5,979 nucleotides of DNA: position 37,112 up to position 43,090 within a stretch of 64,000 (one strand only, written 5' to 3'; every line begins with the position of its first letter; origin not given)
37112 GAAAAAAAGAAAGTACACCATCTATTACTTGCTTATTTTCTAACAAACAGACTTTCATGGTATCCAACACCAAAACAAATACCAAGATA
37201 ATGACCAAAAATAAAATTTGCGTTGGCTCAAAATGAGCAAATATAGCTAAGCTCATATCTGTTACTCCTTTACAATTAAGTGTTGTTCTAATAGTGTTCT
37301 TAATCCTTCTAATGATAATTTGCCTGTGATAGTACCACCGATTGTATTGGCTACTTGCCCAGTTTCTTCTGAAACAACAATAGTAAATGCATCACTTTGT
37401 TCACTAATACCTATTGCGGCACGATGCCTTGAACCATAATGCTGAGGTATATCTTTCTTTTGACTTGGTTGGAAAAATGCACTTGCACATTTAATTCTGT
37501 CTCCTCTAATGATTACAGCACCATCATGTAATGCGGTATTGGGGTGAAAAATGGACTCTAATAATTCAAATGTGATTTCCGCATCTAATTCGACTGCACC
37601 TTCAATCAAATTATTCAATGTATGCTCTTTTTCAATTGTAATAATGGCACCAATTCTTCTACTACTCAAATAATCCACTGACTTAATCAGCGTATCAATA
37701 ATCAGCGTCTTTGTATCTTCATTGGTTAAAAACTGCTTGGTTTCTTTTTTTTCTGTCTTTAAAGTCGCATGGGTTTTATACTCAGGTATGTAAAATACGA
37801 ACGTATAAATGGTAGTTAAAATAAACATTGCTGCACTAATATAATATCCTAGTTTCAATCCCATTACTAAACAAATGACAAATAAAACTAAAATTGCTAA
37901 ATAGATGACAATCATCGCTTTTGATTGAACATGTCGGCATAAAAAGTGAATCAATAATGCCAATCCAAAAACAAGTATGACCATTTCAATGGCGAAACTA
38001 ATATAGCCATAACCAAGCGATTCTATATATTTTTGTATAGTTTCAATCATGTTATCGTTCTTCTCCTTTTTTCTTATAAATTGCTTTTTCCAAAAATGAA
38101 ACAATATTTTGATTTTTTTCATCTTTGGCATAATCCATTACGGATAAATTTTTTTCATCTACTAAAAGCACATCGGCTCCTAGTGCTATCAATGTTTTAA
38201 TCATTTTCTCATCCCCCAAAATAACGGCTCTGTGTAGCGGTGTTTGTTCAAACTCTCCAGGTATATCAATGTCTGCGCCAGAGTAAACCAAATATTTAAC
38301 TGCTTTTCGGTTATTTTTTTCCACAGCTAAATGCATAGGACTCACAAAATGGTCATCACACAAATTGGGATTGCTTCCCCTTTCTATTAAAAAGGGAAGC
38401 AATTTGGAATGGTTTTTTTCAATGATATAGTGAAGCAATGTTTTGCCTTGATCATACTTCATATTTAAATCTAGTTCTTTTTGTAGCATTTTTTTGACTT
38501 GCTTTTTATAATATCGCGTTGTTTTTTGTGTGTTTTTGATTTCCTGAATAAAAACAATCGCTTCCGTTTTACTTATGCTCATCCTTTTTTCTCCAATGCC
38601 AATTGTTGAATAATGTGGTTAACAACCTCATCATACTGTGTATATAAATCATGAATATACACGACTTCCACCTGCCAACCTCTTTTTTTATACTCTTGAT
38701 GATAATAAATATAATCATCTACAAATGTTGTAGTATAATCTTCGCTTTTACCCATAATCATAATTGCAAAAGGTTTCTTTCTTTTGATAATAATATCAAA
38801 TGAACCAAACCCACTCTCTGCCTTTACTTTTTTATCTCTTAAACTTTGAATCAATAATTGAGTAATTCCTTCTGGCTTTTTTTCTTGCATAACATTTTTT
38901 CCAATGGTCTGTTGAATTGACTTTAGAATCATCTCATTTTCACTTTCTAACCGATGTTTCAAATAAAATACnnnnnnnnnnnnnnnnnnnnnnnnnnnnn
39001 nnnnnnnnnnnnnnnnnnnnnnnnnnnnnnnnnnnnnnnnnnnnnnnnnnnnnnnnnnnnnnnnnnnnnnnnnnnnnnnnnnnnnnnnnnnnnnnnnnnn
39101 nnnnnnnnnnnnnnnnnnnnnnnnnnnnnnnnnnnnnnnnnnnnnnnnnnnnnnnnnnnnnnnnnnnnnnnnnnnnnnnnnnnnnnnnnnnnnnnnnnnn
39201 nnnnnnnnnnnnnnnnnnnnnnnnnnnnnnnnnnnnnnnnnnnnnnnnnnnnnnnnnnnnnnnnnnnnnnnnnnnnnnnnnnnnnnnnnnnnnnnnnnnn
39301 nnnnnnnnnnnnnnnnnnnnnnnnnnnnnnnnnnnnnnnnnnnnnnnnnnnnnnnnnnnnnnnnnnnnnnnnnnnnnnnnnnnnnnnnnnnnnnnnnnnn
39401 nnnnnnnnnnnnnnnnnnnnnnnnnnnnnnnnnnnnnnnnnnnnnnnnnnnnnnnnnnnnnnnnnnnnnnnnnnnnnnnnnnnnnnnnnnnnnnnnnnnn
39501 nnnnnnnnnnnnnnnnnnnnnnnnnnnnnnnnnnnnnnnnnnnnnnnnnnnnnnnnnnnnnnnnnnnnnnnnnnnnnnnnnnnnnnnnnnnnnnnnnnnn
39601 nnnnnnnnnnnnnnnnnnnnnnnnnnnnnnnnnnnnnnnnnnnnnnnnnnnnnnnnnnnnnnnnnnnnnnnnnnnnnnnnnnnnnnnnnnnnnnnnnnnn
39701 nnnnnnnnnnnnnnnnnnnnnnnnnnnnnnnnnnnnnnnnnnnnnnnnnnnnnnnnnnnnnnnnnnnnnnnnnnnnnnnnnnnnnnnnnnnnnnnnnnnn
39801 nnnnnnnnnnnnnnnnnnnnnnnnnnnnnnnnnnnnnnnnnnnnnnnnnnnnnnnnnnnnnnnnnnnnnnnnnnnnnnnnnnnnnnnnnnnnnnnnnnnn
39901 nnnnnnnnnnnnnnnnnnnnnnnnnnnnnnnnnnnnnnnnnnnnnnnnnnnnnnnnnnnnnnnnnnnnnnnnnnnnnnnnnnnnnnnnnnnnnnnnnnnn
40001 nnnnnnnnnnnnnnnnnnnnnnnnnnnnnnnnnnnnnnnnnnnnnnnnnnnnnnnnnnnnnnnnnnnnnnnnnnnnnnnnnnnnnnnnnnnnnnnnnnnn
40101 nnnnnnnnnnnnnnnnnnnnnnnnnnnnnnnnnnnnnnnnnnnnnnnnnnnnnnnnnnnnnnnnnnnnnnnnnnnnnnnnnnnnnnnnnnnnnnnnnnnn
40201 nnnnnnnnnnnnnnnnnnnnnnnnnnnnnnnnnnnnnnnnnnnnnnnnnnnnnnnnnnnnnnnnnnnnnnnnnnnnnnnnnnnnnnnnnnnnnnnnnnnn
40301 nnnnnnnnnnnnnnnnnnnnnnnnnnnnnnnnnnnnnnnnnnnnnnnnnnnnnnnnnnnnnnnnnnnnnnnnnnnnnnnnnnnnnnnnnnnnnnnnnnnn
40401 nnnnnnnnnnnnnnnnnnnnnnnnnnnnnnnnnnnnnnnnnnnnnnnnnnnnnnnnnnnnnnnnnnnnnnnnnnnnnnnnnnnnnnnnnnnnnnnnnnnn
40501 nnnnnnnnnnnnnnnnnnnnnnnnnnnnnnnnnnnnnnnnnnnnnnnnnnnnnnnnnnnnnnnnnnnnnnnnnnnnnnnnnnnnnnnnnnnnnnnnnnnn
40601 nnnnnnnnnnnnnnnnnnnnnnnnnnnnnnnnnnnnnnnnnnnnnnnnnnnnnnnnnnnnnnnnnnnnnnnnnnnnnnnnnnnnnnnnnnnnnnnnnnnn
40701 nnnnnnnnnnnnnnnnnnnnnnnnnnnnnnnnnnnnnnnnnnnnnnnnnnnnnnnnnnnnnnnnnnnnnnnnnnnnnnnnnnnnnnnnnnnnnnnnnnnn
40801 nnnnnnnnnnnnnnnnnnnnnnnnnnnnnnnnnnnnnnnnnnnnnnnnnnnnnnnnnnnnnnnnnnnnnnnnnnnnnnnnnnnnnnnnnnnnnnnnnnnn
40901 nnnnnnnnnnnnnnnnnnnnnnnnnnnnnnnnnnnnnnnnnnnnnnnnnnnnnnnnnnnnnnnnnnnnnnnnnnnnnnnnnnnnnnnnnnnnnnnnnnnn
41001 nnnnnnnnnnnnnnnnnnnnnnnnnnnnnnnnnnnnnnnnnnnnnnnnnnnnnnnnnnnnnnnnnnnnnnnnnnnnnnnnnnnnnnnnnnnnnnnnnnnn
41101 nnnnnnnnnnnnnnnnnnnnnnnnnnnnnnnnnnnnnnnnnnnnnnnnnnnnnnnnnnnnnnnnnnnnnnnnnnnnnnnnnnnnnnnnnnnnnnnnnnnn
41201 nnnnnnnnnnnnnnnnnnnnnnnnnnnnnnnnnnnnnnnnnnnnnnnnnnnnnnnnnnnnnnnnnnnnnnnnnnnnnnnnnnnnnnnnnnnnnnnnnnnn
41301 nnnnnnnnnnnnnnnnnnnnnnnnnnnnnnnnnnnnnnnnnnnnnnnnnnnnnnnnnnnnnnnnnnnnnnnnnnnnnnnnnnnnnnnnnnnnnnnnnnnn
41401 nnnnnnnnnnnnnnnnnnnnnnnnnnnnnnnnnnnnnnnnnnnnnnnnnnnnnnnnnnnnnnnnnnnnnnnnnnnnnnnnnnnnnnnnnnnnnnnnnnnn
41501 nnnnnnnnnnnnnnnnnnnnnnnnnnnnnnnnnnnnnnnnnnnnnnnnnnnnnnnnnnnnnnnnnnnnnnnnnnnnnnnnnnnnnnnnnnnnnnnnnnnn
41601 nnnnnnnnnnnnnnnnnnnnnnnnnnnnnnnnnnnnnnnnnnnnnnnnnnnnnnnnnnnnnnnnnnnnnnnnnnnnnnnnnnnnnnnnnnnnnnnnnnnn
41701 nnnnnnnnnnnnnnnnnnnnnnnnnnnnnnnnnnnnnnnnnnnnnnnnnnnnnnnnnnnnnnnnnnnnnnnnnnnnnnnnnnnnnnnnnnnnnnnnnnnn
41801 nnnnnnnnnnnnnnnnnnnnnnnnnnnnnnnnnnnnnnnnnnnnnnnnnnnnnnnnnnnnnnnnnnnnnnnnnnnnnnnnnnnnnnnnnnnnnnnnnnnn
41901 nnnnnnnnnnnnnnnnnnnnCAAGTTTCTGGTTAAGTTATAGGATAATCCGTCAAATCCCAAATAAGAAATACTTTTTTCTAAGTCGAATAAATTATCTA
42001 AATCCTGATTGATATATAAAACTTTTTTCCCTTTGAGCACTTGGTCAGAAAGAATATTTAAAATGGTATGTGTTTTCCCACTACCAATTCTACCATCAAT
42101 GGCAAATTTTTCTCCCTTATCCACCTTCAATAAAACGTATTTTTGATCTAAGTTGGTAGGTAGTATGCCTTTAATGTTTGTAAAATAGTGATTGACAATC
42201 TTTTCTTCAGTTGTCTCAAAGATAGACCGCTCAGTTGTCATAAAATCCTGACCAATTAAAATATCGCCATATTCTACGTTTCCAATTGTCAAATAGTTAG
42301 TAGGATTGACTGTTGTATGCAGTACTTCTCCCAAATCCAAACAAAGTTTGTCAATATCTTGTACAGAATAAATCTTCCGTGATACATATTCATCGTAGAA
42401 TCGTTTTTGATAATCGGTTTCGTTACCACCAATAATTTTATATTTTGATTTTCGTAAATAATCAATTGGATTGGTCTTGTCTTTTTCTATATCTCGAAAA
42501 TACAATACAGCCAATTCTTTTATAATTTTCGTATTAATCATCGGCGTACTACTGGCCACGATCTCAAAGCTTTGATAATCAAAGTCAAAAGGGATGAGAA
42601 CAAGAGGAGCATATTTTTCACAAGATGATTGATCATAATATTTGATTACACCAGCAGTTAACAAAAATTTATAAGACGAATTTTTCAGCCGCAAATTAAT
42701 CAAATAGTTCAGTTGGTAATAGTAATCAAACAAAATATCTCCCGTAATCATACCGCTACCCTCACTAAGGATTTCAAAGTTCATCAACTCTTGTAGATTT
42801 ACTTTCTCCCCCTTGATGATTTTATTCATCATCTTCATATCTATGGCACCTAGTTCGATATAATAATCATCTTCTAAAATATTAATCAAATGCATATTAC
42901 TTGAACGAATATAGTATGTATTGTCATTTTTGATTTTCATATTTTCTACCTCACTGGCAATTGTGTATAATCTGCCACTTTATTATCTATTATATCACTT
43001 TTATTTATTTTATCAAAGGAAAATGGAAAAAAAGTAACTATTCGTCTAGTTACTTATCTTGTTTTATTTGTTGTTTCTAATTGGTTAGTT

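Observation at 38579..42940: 1453-aa degenerate Upf1/DUF4011-like P-loop giant with a nuclease-like tail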

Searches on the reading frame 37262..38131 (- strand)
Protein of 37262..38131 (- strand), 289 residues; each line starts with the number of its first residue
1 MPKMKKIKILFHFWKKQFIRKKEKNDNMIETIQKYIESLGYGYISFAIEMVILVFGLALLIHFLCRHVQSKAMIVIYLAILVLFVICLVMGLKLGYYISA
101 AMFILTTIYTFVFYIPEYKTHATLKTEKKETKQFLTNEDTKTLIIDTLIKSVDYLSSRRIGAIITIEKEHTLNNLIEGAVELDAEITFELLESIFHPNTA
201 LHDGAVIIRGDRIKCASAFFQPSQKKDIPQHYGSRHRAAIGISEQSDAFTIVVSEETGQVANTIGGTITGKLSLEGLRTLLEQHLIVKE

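Call 5: search_protein_families(library=pfam, proteins=[window:37262-38131:-], max_evalue=0.1)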
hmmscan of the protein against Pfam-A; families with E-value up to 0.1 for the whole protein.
window:37262-38131:- (289 aa): 3 families
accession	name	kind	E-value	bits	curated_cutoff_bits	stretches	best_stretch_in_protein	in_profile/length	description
PF02457.21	DAC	-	8.9e-39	132.2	27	1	150-266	2-117/119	DisA bacterial checkpoint controller nucleotide-binding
PF07331.16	TctB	-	0.0043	17.7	29.1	1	37-111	25-104/137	Tripartite tricarboxylate transporter TctB family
PF11992.13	TgpA_N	-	0.018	14.5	30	1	44-112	75-144/333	TgpA N-terminal domain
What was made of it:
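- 37262..38050 (-): CdaA-type diadenylate cyclase. The likely start is the ATG at 38050, giving 262 aa; the listed ORF extends to 38131. Pfam DAC 8.9e-39 (call 5).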

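Call 6: search_protein_families(library=ncbifam, proteins=[window:37262-38131:-], max_evalue=0.1)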
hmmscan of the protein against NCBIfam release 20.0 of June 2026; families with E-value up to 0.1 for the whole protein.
window:37262-38131:- (289 aa): 8 families
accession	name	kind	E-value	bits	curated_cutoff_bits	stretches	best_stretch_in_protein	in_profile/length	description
TIGR00159.1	TIGR00159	equivalog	7.9e-51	172.8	188.8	1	53-286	19-251/254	diadenylate cyclase CdaA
NF038328.1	c-di-AMP_CdaS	exception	5.6e-38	130.4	225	1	146-268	65-187/191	sporulation-specific diadenylate cyclase CdaS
NF038327.1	c-di-AMP_CdaM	exception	7.9e-36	123.4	225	1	100-275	7-180/196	diadenylate cyclase CdaM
NF010009.0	PRK13482.1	equivalog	2.8e-08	33.3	201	1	150-260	24-130/357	DNA integrity scanning diadenylate cyclase DisA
NF041371.1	Diadnylcyc_Halo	equivalog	3.8e-07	29.7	430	1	203-268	194-261/270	diadenylate cyclase DacZ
NF046089.1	CD3337_EF1877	subfamily_domain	0.0033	16.3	120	1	27-126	121-214/450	CD3337/EF1877 family mobilome membrane protein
NF047765.1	LIC_13387_fam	subfamily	0.012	15.2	33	1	43-113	57-126/131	LIC_13387 family protein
NF006527.0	PRK08990.1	equivalog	0.056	12.7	341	1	75-182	7-111/254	flagellar motor protein PomA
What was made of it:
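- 37262..38050 (-): TIGR00159 CdaA 172.8 bits against a cut-off of 188.8 (call 6).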

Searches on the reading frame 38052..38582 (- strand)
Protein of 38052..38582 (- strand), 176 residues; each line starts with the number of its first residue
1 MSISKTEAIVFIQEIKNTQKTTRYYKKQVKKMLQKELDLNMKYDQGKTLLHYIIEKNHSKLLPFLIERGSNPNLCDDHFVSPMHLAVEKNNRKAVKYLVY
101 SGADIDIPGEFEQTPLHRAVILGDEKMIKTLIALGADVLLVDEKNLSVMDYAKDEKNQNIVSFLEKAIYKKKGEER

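Call 5: search_protein_families(library=pfam, proteins=[window:38052-38582:-], max_evalue=0.1)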
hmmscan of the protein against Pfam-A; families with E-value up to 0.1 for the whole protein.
window:38052-38582:- (176 aa): 8 families
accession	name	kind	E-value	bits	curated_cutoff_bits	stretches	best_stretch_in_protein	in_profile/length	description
PF13637.12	Ank_4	-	1.9e-20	72.9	22.7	3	83-132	1-50/50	Ankyrin repeats (many copies)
PF00023.36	Ank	-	7.1e-20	70.4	21.1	3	113-142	3-32/33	Ankyrin repeat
PF12796.13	Ank_2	-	8.4e-20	71.6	27.3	2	27-107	11-88/90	Ankyrin repeats (3 copies)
PF13606.12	Ank_3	-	9e-16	56.6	22.3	3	113-138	3-28/30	Ankyrin repeat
PF13857.12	Ank_5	-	8.1e-14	52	27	3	33-86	2-56/56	Ankyrin repeats (many copies)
PF23219.2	LAMB1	-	0.0062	16.7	26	1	14-61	30-77/155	LAMB1-4 helical domain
PF23745.1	ANK_LRRK2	-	0.022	15.1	27.5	0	96-163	15-82/130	LRRK2 ANK repeat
PF18774.7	APOBEC4_like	-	0.036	14.4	26.7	1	60-107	71-115/131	APOBEC4-like -AID/APOBEC-deaminase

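Call 6: search_protein_families(library=ncbifam, proteins=[window:38052-38582:-], max_evalue=0.1)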
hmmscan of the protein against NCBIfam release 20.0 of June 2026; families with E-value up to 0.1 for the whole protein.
window:38052-38582:- (176 aa): 9 families
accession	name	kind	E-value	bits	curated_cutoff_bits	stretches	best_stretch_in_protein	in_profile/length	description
NF043029.1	T4SS_AnkY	equivalog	1.4e-19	70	600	2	81-160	460-539/543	Dot/Icm T4SS effector AnkY/LegA9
NF043019.1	T4SS_AnkC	equivalog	1.2e-14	54.1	450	1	24-170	105-257/459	Dot/Icm T4SS effector AnkC/LegA12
NF043028.1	T4SS_AnkX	equivalog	7.6e-11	40.9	1400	2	84-165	553-635/938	Dot/Icm T4SS effector AnkN/AnkX/LegA8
NF043023.1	T4SS_AnkH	equivalog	8.7e-09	34.6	600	2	28-102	47-121/467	Dot/Icm T4SS effector AnkH/LegA3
NF043022.1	T4SS_AnkG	equivalog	5e-07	28.8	500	1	27-160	310-451/455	Dot/Icm T4SS effector AnkG/AnkZ/LegA7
NF041931.2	MzaA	equivalog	1.9e-05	23.7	800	1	84-167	7-90/726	MZA anti-phage system associated sigma-70 family RNA polymerase sigma factor MzaA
TIGR00870.1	trp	subfamily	0.00014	20.1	498.75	1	43-106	81-158/747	transient-receptor-potential calcium channel protein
NF006859.0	PRK09358.3-6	equivalog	0.041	13.1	549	0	21-54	3-36/299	adenosine deaminase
NF011083.0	PRK14510.1-2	equivalog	0.053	11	1322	1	10-85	406-480/1186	bifunctional glycogen debranching protein GlgX/4-alpha-glucanotransferase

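Call 8: search_protein_families(library=padloc, proteins=[window:38052-38582:-], max_evalue=0.1)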
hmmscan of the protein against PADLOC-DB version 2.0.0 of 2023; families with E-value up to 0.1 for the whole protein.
window:38052-38582:- (176 aa): 2 families
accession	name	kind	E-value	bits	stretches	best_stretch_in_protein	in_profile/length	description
PDLC04783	PDC-M72A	-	5.1e-19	66.8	1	28-164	245-386/392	-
PDLC02908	Ankyrin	-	1e-08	31.9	1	12-141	705-831/880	-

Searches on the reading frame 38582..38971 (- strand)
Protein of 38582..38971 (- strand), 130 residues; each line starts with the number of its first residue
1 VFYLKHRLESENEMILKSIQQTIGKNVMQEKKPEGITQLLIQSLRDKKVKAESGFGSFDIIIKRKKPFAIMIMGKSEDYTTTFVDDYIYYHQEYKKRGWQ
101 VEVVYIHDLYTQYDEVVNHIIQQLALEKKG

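Call 72: search_protein_families(library=pfam, proteins=[window:38582-38971:-], max_evalue=10)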
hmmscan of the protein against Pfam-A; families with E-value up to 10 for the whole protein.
window:38582-38971:- (130 aa): 3 families
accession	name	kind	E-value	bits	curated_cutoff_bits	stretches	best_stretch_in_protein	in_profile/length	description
PF12915.13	DUF3833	-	0.018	15.1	25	1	63-114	44-95/163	Protein of unknown function (DUF3833)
PF14639.11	YqgF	-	0.024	14.9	35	1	32-108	29-106/150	Holliday-junction resolvase-like of SPT6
PF00690.31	Cation_ATPase_N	-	0.032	14.3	20.4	1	20-46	30-56/69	Cation transporter/ATPase, N-terminus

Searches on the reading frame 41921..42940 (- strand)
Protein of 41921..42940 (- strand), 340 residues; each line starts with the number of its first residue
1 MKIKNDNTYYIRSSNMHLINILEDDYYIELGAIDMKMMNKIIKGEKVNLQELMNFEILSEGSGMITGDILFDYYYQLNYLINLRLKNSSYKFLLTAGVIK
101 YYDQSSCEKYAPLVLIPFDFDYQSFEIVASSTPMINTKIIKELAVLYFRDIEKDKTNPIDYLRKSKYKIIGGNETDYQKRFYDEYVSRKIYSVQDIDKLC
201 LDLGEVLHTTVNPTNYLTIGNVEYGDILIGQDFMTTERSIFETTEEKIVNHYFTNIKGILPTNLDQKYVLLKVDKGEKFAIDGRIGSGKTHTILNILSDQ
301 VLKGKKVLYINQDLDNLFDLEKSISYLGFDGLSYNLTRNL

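Call 37: predict_structure(alignment_id=A3)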
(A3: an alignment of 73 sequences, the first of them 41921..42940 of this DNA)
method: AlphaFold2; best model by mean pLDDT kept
length: 340 residues; sequences in the alignment: 73
mean_pLDDT: 82.7   pTM: 0.66
mean pLDDT of the five models: 82.7, 81.7, 81.5, 81.1, 80.4
residues with pLDDT >= 90: 115; 70-90: 167; 50-70: 49; < 50: 9
segments of 3 or more residues with pLDDT < 50: 1-5
pLDDT, mean of each block of 10 residues (from residue 1): 51 89 86 92 92 77 73 85 83 95 92 95 89 93 89 71 63 79 91 95 92 93 69 51 81 91 88 79 70 90 87 80 85 74
secondary structure, 60 per line:
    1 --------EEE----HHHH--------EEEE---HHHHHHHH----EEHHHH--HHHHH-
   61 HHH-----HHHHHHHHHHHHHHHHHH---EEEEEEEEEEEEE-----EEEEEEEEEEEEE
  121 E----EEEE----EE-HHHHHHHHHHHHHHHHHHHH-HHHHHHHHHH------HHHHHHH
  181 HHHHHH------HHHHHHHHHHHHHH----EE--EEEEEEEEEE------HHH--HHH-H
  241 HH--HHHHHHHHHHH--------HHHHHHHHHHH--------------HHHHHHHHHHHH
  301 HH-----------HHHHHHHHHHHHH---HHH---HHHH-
elements in order: E9-11 H16-19 E28-31 H35-42 H49-52 H55-59 H69-86 E90-102 E108-121 E126-129 H137-156 H158-167 H174-186 H193-206 E215-224 H245-255 H264-274 H289-302 H314-326 H336-339
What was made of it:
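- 42182..42940 (-): aa 1-253: N-terminal DUF4011-like domain, including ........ at aa 110-117. AF2 pLDDT 82.7 (call 37).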

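Call 40: fold_search(model_id=the predicted structure, library=pdb)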
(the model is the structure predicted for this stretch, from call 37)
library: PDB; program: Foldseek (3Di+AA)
matches with E <= 10: 264; with E <= 0.001: 0
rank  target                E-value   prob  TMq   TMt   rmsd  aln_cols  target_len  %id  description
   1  4ii7_D                1.0e-01  0.06  0.09  0.07  17.3       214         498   15  Archaellum Assembly ATPase FlaI (released 2013-03-06)
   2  4ii7_B                2.2e-01  0.04  0.09  0.07  17.9       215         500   16  Archaellum Assembly ATPase FlaI (released 2013-03-06)
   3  8a5r                  2.9e-01  0.05  0.09  0.12  17.0       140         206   14  Crystal structure of light-activated DNA-binding protein EL222 from Erythrobacter litoralis crystallized and measured in (released 2023-07-05)
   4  4ii7_C                2.9e-01  0.04  0.09  0.07  17.3       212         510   15  Archaellum Assembly ATPase FlaI (released 2013-03-06)
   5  4ihq_C                3.0e-01  0.05  0.11  0.08  18.0       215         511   15  Archaellum Assembly ATPase FlaI bound to ADP (released 2013-03-06)
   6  4j40_A                3.2e-01  0.06  0.09  0.12  15.5       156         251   10  Crystal structure of the dual-domain GGDEF-EAL module of FimX from Pseudomonas aeruginosa (released 2013-02-20)
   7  4ihq_A                3.6e-01  0.04  0.09  0.07  18.8       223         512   14  Archaellum Assembly ATPase FlaI bound to ADP (released 2013-03-06)
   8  6ylz                  4.0e-01  0.03  0.09  0.11  17.3       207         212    9  X-ray structure of the K72I,Y129F,R133L, H199A quadruple mutant of PNP-oxidase from E. coli (released 2021-04-14)
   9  4ii7_A                4.3e-01  0.04  0.08  0.06  17.2       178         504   15  Archaellum Assembly ATPase FlaI (released 2013-03-06)
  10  8agg                  4.3e-01  0.03  0.10  0.10  19.9       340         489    8  Structure of the Legionella phosphocholine hydrolase Lem3 (released 2023-04-12)
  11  6sga_FU               5.1e-01  0.04  0.11  0.12  22.3       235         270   12  Body domain of the mt-SSU assemblosome from Trypanosoma brucei (released 2019-09-18)
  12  9hny_FR               6.4e-01  0.03  0.08  0.11  15.7       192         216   11  Mitoribosomal small subunit in complex with Mettl15 and Mettl17 (released 2025-03-26)
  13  3hv9                  8.5e-01  0.03  0.07  0.09  13.8        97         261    9  Crystal structure of FimX EAL domain from Pseudomonas aeruginosa (released 2009-08-18)
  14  9fo6_D                8.5e-01  0.02  0.08  0.03  21.4       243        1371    8  GTP bound in de novo transcription initiation T. thermophilus RNA polymerase complex with TC DNA template (released 2025-12-17)
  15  7rdq_D                8.5e-01  0.02  0.08  0.03  23.6       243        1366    8  Cryo-EM structure of Thermus thermophilus reiterative transcription complex with 11nt oligo-G RNA (released 2022-02-02)
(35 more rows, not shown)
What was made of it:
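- Tried and rejected: Nothing at E<=0.001 (call 40).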

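Call 92: fold_search(model_id=the predicted structure, library=viral)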
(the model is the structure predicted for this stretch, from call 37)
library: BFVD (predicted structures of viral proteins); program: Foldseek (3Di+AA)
matches with E <= 10: 365; with E <= 0.001: 0
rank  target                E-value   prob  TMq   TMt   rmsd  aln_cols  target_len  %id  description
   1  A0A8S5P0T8            1.7e-03  0.99  0.28  0.23  12.4       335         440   10  AAA domain protein [Myoviridae sp. ctakU3]
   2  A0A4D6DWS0            2.3e-02  0.18  0.11  0.17  13.2       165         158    8  Uncharacterized protein [Edwardsiella phage pEt-SU]
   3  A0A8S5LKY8            1.7e-01  0.10  0.14  0.14  21.8       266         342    8  Uncharacterized protein [Siphoviridae sp. ctKcB20]
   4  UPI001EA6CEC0         1.8e-01  0.11  0.13  0.19  11.8       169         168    5  (no name look-up for this kind of identifier)
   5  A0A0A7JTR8            1.9e-01  0.09  0.11  0.07  17.1       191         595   11  Terminal protein [Psittacine adenovirus 3]
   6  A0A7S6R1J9            2.4e-01  0.05  0.10  0.11  16.6       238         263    8  Terminal protein pTP [Human adenovirus F serotype 41]
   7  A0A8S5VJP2            2.8e-01  0.06  0.13  0.13  22.9       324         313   13  (no name in the UniProt tables at hand)
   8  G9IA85                2.8e-01  0.03  0.09  0.13  26.2       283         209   11  (no name in the UniProt tables at hand)
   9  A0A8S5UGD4            3.5e-01  0.08  0.07  0.09  14.2        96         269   14  Uncharacterized protein [Myoviridae sp. ctshb19]
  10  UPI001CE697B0         4.2e-01  0.02  0.09  0.11  20.9       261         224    9  (no name look-up for this kind of identifier)
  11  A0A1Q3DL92            5.0e-01  0.10  0.14  0.11  23.8       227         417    6  Envelope protein [Chionoecetes opilio bacilliform virus]
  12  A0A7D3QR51            5.0e-01  0.09  0.12  0.21  16.5       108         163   11  (no name in the UniProt tables at hand)
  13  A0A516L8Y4            5.9e-01  0.04  0.05  0.15  13.7        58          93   12  (no name in the UniProt tables at hand)
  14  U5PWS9                6.3e-01  0.04  0.08  0.17  14.9       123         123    6  Uncharacterized protein [Bacillus phage Slash]
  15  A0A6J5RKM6            6.3e-01  0.03  0.09  0.08  21.7       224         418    8  VirB10 Type IV secretory pathway, VirB10 components [uncultured Caudovirales phage]
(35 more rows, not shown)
